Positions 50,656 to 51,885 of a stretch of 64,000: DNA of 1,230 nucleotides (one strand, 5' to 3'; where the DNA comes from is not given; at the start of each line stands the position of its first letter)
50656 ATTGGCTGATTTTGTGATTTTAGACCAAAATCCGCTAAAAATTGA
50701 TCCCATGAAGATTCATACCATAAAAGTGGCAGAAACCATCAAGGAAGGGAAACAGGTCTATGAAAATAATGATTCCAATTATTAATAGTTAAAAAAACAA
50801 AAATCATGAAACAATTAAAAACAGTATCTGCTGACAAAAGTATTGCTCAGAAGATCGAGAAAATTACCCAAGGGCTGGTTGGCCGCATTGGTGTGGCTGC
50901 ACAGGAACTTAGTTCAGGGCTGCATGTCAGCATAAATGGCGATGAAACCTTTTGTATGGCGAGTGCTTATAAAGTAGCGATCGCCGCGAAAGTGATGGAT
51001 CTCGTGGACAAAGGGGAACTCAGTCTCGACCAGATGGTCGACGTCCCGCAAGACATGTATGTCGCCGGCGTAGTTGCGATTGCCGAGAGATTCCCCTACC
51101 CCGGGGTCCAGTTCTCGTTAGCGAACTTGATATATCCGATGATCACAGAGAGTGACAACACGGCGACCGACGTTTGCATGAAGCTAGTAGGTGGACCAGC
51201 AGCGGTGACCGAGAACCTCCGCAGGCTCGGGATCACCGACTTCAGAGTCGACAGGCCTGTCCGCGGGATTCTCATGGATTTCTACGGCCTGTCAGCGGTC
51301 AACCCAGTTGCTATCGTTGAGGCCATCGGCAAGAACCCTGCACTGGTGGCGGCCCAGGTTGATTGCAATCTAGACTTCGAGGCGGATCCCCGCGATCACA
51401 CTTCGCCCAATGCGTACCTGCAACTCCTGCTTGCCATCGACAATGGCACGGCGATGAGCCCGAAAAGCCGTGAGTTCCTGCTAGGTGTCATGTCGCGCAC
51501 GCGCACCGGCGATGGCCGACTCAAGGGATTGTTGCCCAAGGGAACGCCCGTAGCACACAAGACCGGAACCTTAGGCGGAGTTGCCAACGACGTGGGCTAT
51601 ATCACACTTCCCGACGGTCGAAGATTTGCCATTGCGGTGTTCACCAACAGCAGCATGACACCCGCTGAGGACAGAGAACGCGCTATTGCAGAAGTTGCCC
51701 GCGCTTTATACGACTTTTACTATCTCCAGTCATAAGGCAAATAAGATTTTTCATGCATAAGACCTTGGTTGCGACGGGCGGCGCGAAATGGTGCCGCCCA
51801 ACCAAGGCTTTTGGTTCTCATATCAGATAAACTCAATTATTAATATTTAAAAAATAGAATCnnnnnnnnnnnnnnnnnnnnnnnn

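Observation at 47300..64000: Patchwork island: strongly GC-rich blocks interleaved with host-like AT-rich sequence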

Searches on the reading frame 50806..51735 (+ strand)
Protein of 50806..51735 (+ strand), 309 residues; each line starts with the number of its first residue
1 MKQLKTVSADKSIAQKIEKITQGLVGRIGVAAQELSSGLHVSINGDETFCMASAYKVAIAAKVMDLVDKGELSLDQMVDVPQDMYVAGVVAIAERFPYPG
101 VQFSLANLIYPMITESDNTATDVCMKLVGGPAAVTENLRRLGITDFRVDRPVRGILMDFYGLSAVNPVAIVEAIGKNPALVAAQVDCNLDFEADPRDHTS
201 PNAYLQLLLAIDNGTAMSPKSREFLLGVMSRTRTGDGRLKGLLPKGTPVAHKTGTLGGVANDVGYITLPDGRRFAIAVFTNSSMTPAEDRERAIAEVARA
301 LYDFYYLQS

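Call 4: search_protein_families(library=ncbifam, proteins=[window:50806-51735:+])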
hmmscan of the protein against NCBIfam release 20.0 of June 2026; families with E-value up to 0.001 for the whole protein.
window:50806-51735:+ (309 aa): 103 families (the best 25 are shown)
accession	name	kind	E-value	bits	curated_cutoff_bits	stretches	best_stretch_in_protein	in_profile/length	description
NF033103.1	bla_class_A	equivalog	3e-67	226.5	200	1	16-304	1-256/257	class A beta-lactamase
NF012099.1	SubclassA2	equivalog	2.2e-57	194.3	320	2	176-306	134-271/275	class A beta-lactamase, subclass A2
NF000447.2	bla-A_Chryseo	exception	3.4e-44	151.2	510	2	8-148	17-158/292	CGA/CIA family class A beta-lactamase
NF000298.2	blaTLA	exception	1e-37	129.8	640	2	176-305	168-304/309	TLA family extended-spectrum class A beta-lactamase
NF047556.1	blaACA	exception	9.7e-37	126.7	592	2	15-150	42-173/298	ACA family class A beta-lactamase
NF000390.2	blaVEB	exception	3.1e-36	124.9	670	2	188-306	171-297/299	VEB family extended-spectrum class A beta-lactamase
NF041445.1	blaRATA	exception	2.4e-35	122.1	660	2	13-148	28-164/302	RATA family class A beta-lactamase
NF000389.2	blaPER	exception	3.5e-35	121.6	650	2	174-304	160-297/308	PER family extended-spectrum class A beta-lactamase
NF000446.2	blaCIA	exception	1.3e-34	119.5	640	2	186-304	164-289/292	CIA family extended-spectrum class A beta-lactamase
NF041590.1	blaCAE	exception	6.1e-30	104.5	625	2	10-150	31-170/300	CAE family broad-spectrum class A beta-lactamase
NF000320.3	blaPEN-Bcc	equivalog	3.6e-29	102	540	2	12-150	40-175/300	PEN family class A beta-lactamase, Bcc-type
NF033098.1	bla_CblA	exception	4.1e-29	101.6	625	2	186-303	168-293/296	CblA family class A beta-lactamase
NF040467.1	blaRAA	exception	4.8e-29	101.4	590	2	13-149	22-159/290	RAA family extended-spectrum beta-lactamase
NF033929.1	blaAXC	exception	5.6e-29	101.6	650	2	12-150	36-172/296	AXC family carbapenem-hydrolyzing class A beta-lactamase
NF000511.2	blaCME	exception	1.6e-28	99.8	600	2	10-148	21-161/299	CME family extended-spectrum class A beta-lactamase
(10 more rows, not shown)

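Call 5: search_protein_families(library=pfam, proteins=[window:50806-51735:+])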
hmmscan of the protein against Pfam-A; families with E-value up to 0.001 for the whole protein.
window:50806-51735:+ (309 aa): 4 families
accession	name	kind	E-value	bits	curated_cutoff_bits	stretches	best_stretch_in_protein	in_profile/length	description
PF13354.11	Beta-lactamase2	-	3.4e-51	174.1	22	1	29-280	1-214/214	Beta-lactamase enzyme family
PF00144.29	Beta-lactamase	-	2e-11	44.1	27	2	42-78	43-79/329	Beta-lactamase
PF02113.21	Peptidase_S13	-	5.6e-07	29.1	22.8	1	248-299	390-442/444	D-Ala-D-Ala carboxypeptidase 3 (S13) family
PF00768.25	Peptidase_S11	-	0.00087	19.3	27.6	0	44-121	30-108/239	D-alanyl-D-alanine carboxypeptidase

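Call 11: find_encoding_contigs(protein=window:50806-51735:+, flank=10000, max_places=6)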
Protein window:50806-51735:+ (309 aa): no gene with exactly this product is on record in the collection.

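Call 23: find_homologous_proteins(query=window:50806-51735:+)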
Query window:50806-51735:+ (309 aa): 3706 proteins with E <= 0.001 among 8000 candidates; the best 120 are listed.
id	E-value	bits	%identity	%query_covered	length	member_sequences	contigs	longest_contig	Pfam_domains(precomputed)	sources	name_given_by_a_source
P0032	2.4e-192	656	97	100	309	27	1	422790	PF13354.13,PF02113.21,PF00144.30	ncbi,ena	-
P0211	2.6e-192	656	97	100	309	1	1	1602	PF13354.13,PF02113.21,PF00144.30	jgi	-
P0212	5.9e-177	605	89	100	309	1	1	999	PF13354.13,PF02113.21,PF00144.30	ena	-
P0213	5.3e-176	602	91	100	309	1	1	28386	PF13354.13,PF02113.21,PF00144.30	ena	-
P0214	3.3e-175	599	90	100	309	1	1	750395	PF13354.13,PF02113.21,PF00144.30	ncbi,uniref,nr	ncbi:class A beta-lactamase [Eudoraea adriatica]|uniref:class A beta-lactamase n=1 Tax=Eudoraea adri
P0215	4.4e-175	599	89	100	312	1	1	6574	PF13354.13,PF02113.21,PF00144.30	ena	-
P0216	1.0e-174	598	89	100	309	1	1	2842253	PF13354.13,PF02113.21,PF00144.30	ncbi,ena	-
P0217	5.7e-173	592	90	100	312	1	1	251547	PF13354.13,PF02113.21,PF00144.30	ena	-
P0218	7.1e-173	592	89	100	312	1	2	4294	PF13354.13,PF02113.21,PF00144.30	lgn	-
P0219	1.0e-172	591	90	99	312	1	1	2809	PF13354.13,PF02113.21,PF00144.30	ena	-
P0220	5.1e-172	589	90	97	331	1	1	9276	PF13354.13,PF02113.21,PF00144.30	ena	-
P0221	6.7e-172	589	88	100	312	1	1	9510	PF13354.13,PF02113.21,PF00144.30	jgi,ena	-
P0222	1.4e-169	581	87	99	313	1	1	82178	PF13354.13,PF02113.21,PF00144.30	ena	-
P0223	2.2e-169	580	90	97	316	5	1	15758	PF13354.13,PF02113.21,PF00144.30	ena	-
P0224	2.9e-169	580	87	99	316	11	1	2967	PF13354.13,PF00144.30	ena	-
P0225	3.5e-169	580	88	100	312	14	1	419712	PF13354.13,PF02113.21,PF00144.30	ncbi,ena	-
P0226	4.7e-167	573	87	100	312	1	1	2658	PF13354.13,PF00144.30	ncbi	-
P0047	1.4e-165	568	87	96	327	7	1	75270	PF13354.13,PF02113.21,PF00144.30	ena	-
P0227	1.6e-165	568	86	100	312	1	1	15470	PF13354.13,PF02113.21,PF00144.30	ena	-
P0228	1.1e-164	565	86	100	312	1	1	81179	PF13354.13,PF00144.30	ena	-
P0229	2.7e-164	564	85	100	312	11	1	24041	PF13354.13,PF00144.30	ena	-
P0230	4.6e-164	563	86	96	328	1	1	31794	PF13354.13,PF02113.21,PF00144.30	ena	-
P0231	7.9e-164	562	87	96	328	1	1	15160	PF13354.13,PF02113.21,PF00144.30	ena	-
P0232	4.7e-162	556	83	99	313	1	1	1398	PF13354.13,PF02113.21,PF00144.30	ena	-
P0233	1.0e-161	555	86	96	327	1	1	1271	PF13354.13,PF02113.21,PF00144.30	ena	-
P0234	1.1e-161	555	86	96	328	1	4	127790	PF13354.13,PF02113.21,PF00144.30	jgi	jgi:beta-lactamase class A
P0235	3.2e-161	553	86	96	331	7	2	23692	PF13354.13,PF02113.21,PF00144.30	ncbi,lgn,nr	ncbi:MAG: class A beta-lactamase [Proteobacteria bacterium]|nr:class A beta-lactamase [Pseudomonadot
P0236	1.0e-160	552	84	99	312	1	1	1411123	PF13354.13,PF00144.30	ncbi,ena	-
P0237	2.1e-160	551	85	96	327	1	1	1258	PF13354.13,PF02113.21,PF00144.30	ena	-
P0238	8.9e-160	549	84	96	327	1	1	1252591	PF13354.13,PF02113.21,PF00144.30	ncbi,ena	-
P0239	1.1e-158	545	84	97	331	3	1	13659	PF13354.13,PF02113.21,PF00144.30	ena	-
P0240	1.2e-158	545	84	96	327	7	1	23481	PF13354.13,PF02113.21,PF00144.30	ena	-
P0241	1.3e-158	545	84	96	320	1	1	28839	PF13354.13,PF02113.21,PF00144.30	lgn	-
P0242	1.4e-158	545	84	96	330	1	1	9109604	PF13354.13,PF02113.21,PF00144.30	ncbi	-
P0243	1.5e-158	545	84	96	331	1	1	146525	PF13354.13,PF02113.21,PF00144.30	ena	-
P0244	1.0e-157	542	81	100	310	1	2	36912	PF13354.13,PF02113.21,PF00144.30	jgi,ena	-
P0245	1.1e-156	539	83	97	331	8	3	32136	PF13354.13,PF02113.21,PF00768.26,PF00144.30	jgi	jgi:beta-lactamase class A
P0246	3.4e-156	537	83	96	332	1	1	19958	PF13354.13,PF02113.21,PF00768.26,PF00144.30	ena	-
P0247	1.7e-155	535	82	97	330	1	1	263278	PF13354.13,PF02113.21,PF00768.26,PF00144.30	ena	-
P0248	1.1e-154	532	88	91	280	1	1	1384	PF13354.13,PF00144.30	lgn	-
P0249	2.9e-153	527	80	97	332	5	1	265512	PF13354.13,PF02113.21,PF00144.30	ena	-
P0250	4.4e-152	524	81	96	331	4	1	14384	PF13354.13,PF02113.21,PF00144.30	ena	-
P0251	1.3e-151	522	81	96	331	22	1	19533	PF13354.13,PF02113.21,PF00144.30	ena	-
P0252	4.0e-151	520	80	96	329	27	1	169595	PF13354.13,PF02113.21,PF00144.30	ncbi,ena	-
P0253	2.1e-150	518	80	96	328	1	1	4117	PF13354.13,PF02113.21,PF00144.30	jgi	jgi:beta-lactamase class A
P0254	2.0e-148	512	79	96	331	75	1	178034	PF13354.13,PF02113.21,PF00144.30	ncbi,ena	-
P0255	2.0e-145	502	77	96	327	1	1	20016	PF13354.13,PF02113.21,PF00144.30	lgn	-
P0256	4.7e-145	500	76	96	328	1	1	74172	PF13354.13,PF02113.21,PF00768.26,PF00144.30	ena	-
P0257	1.3e-144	499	76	96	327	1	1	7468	PF13354.13,PF02113.21,PF00768.26,PF00144.30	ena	-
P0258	1.5e-144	499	78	97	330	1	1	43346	PF13354.13,PF02113.21,PF00144.30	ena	-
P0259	8.6e-144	496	89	84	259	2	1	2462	PF13354.13,PF00144.30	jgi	jgi:beta-lactamase class A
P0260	1.2e-143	496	78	96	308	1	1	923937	PF13354.13,PF02113.21,PF00144.30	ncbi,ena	-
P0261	6.9e-143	493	77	97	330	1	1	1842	PF13354.13,PF02113.21,PF00144.30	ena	-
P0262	1.1e-142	493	76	96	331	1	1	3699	PF13354.13,PF02113.21,PF00144.30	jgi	jgi:beta-lactamase class A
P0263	1.2e-142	493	77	96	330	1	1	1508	PF13354.13,PF02113.21,PF00144.30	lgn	-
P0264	2.5e-142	492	82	89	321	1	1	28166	PF13354.13,PF00144.30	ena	-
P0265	1.2e-141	489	75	95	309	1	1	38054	PF13354.13,PF02113.21,PF00144.30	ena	-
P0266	1.3e-141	489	74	100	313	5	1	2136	PF13354.13,PF00144.30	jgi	jgi:beta-lactamase class A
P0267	2.0e-141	489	76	96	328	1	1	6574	PF13354.13,PF02113.21,PF00144.30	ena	-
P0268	4.8e-141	487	74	98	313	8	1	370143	PF13354.13,PF02113.21,PF00144.30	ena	-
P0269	7.6e-141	487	75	97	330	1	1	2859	PF13354.13,PF02113.21,PF00144.30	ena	-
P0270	8.3e-141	487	86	83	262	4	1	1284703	PF13354.13,PF02113.21,PF00144.30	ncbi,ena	-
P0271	1.3e-140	486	73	99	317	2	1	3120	PF13354.13,PF02113.21,PF00144.30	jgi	jgi:beta-lactamase class A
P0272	3.7e-140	484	74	97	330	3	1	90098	PF13354.13,PF02113.21,PF00768.26,PF00144.30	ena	-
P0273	2.0e-139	482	74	97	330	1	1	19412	PF13354.13,PF02113.21,PF00768.26,PF00144.30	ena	-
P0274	2.9e-139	481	74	96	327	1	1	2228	PF13354.13,PF02113.21,PF00144.30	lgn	-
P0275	1.9e-138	479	75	96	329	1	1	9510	PF13354.13,PF02113.21,PF00144.30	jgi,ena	-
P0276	4.8e-138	477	73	97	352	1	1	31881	PF13354.13,PF02113.21,PF00144.30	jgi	jgi:beta-lactamase class A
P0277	6.5e-138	477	73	96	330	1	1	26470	PF13354.13,PF02113.21,PF00144.30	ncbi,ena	-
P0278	8.6e-138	477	74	99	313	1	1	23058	PF13354.13,PF00144.30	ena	-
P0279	9.0e-138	477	74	97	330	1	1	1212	PF13354.13,PF00144.30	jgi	-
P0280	8.4e-137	473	74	96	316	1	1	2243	PF13354.13,PF02113.21,PF00144.30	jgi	jgi:beta-lactamase class A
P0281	8.7e-137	473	72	97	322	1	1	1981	PF13354.13,PF02113.21,PF00144.30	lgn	-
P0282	2.6e-135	468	72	96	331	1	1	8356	PF13354.13,PF02113.21,PF00144.30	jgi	-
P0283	2.8e-135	468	73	96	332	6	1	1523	PF13354.13,PF02113.21,PF00144.30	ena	-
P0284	3.3e-135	468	72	96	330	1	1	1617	PF13354.13,PF02113.21,PF00144.30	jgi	-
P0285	4.9e-135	468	71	96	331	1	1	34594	PF13354.13,PF00144.30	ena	-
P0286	1.2e-134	466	72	97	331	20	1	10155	PF13354.13,PF02113.21,PF00144.30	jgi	jgi:beta-lactamase class A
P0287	1.9e-134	466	71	95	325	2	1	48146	PF13354.13,PF02113.21,PF00768.26,PF00905.28,PF00144.30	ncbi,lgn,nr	ncbi:class A beta-lactamase [Vibrio cholerae]|nr:class A beta-lactamase [Vibrio cholerae] ELJ8695222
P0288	2.9e-134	465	73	96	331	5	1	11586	PF13354.13,PF02113.21,PF00144.30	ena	-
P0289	5.4e-134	464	73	96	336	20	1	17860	PF13354.13,PF02113.21,PF00144.30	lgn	-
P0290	5.4e-134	464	73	96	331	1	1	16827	PF13354.13,PF02113.21,PF00144.30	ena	-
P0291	1.1e-133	463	83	84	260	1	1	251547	PF13354.13,PF00144.30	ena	-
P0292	1.1e-133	463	73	96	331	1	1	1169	PF13354.13,PF02113.21,PF00144.30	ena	-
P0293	1.2e-133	463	73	96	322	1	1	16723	PF13354.13,PF02113.21,PF00144.30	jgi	jgi:beta-lactamase class A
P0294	3.7e-133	461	72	96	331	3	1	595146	PF13354.13,PF02113.21,PF00144.30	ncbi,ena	-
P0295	4.2e-133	461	72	96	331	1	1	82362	PF13354.13,PF02113.21,PF00144.30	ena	-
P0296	5.6e-133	461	71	96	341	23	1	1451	PF13354.13,PF02113.21,PF00144.30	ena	-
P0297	6.9e-133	461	72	97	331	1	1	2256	PF13354.13,PF02113.21,PF00144.30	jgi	-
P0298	1.0e-132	460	72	96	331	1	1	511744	PF13354.13,PF02113.21,PF00144.30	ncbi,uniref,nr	ncbi:class A beta-lactamase [Meridianimarinicoccus sp. MJW13]|uniref:class A beta-lactamase n=1 Tax=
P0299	1.6e-132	459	72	96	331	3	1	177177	PF13354.13,PF02113.21,PF00144.30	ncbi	-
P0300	1.9e-132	459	71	96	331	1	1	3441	PF13354.13,PF02113.21,PF00144.30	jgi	jgi:beta-lactamase class A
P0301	2.7e-132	459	71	96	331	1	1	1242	PF13354.13,PF02113.21,PF00144.30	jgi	jgi:beta-lactamase class A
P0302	5.2e-132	458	71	96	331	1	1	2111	PF13354.13,PF02113.21,PF00144.30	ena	-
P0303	5.8e-132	457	71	96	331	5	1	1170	PF13354.13,PF02113.21,PF00144.30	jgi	-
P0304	1.5e-131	456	71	96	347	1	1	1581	PF13354.13,PF02113.21,PF00144.30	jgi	jgi:beta-lactamase class A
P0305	2.9e-131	455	71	96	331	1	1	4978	PF13354.13,PF02113.21,PF00144.30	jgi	jgi:beta-lactamase class A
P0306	6.6e-131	454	71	96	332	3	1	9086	PF13354.13,PF02113.21,PF00144.30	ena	-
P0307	1.7e-130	453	72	96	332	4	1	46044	PF13354.13,PF02113.21,PF00144.30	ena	-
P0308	3.8e-130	452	71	96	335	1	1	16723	PF13354.13,PF02113.21,PF00144.30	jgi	jgi:beta-lactamase class A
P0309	8.3e-130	450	71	96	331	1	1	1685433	PF13354.13,PF02113.21,PF00144.30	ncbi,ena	-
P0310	1.4e-129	450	72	95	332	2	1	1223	PF13354.13,PF02113.21,PF00144.30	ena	-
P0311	2.7e-129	449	70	96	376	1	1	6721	PF13354.13,PF02113.21,PF00144.30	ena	-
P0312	3.5e-129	448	70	96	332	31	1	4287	PF13354.13,PF02113.21,PF00144.30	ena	-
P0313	4.5e-129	448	70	96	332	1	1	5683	PF13354.13,PF02113.21,PF00144.30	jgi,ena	jgi:beta-lactamase class A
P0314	5.8e-129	448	70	96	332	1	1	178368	PF13354.13,PF02113.21,PF00144.30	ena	-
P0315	5.8e-129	448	71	96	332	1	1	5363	PF13354.13,PF02113.21,PF00144.30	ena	-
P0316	6.2e-129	448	71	96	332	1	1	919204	PF13354.13,PF02113.21,PF00144.30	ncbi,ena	-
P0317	2.7e-128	445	70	96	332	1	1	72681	PF13354.13,PF02113.21,PF00144.30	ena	-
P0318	4.7e-128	445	70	96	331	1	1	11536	PF13354.13,PF02113.21,PF00144.30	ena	-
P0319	7.4e-128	444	69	96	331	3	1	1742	PF13354.13,PF02113.21,PF00144.30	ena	-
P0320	7.8e-128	444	70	96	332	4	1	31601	PF13354.13,PF02113.21,PF00144.30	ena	-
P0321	8.5e-128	444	71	95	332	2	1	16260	PF13354.13,PF00144.30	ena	-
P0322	9.5e-128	444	67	100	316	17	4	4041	PF13354.13,PF02113.21,PF00768.26,PF00144.30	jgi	-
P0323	1.5e-127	443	69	96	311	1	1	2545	PF13354.13,PF02113.21,PF00144.30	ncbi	ncbi:MAG: class A beta-lactamase, partial [Sedimenticolaceae bacterium]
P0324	5.6e-127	441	70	96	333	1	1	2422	PF13354.13,PF02113.21,PF00144.30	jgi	jgi:beta-lactamase class A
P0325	8.0e-127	441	69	96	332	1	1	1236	PF13354.13,PF02113.21,PF00144.30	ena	-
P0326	1.5e-126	440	69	96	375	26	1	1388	PF13354.13,PF02113.21,PF00144.30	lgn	-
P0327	6.0e-126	438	68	97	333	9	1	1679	PF13354.13,PF02113.21,PF00768.26,PF00144.30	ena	-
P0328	3.5e-125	435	69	96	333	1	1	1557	PF13354.13,PF02113.21,PF00768.26,PF00144.30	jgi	-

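Call 24: find_encoding_contigs(protein=P0235, flank=10000, max_places=3)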
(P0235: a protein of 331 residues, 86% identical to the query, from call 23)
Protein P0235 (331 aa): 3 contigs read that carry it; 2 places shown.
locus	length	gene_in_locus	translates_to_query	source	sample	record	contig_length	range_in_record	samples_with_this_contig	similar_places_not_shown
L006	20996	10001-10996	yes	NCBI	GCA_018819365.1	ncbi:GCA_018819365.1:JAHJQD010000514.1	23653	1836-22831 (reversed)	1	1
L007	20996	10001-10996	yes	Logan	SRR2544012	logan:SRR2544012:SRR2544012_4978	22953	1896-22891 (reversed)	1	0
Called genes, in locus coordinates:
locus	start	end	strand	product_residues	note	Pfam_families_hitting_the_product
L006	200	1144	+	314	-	PF11168:DUF2955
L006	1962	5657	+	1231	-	PF09084:NMT1, PF00497:SBP_bac_3 (weak), PF00989:PAS, PF08448:PAS_4, PF13426:PAS_9, PF00512:HisKA (weak), PF02518:HATPase_c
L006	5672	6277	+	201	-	PF00072:Response_reg, PF00196:GerE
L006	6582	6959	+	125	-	PF00072:Response_reg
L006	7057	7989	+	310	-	-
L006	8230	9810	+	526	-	PF07969:Amidohydro_3 (weak)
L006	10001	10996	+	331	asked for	PF02113:Peptidase_S13 (faint), PF13354:Beta-lactamase2, PF00144:Beta-lactamase (weak)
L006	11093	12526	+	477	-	PF00144:Beta-lactamase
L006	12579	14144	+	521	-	PF07364:DUF1485, PF07171:MlrC_C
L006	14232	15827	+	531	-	PF07969:Amidohydro_3, PF01979:Amidohydro_1 (weak)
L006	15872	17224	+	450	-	PF01979:Amidohydro_1, PF07969:Amidohydro_3 (faint)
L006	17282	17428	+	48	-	-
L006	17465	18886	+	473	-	PF00144:Beta-lactamase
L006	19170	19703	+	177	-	PF03729:DUF308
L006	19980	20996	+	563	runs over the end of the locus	PF07969:Amidohydro_3 (weak), PF01979:Amidohydro_1 (faint)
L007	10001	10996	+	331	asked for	PF02113:Peptidase_S13 (faint), PF13354:Beta-lactamase2, PF00144:Beta-lactamase (weak)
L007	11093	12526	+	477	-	PF00144:Beta-lactamase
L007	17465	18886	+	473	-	PF00144:Beta-lactamase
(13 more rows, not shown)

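Call 25: find_encoding_contigs(protein=P0242, flank=10000, max_places=2)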
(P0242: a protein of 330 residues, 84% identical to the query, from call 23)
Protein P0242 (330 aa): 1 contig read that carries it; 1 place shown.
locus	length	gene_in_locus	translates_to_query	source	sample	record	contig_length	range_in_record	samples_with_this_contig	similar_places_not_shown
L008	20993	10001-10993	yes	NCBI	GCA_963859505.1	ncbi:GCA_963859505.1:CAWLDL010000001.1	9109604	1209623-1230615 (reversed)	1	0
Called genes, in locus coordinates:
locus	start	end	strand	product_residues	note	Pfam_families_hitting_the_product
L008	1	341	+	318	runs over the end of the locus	-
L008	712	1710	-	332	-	PF00165:HTH_AraC (faint), PF12833:HTH_18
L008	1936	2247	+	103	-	-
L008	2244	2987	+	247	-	-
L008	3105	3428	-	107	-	-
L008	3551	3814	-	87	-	-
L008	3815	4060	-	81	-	-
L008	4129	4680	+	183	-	-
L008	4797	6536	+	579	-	PF07969:Amidohydro_3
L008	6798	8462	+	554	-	PF01979:Amidohydro_1 (faint), PF07969:Amidohydro_3 (weak)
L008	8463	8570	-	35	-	-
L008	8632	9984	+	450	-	PF00144:Beta-lactamase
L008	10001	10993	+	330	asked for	PF02113:Peptidase_S13 (faint), PF13354:Beta-lactamase2, PF00144:Beta-lactamase (weak)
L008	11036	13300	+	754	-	PF11736:DUF3299, PF03824:NicO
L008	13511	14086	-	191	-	-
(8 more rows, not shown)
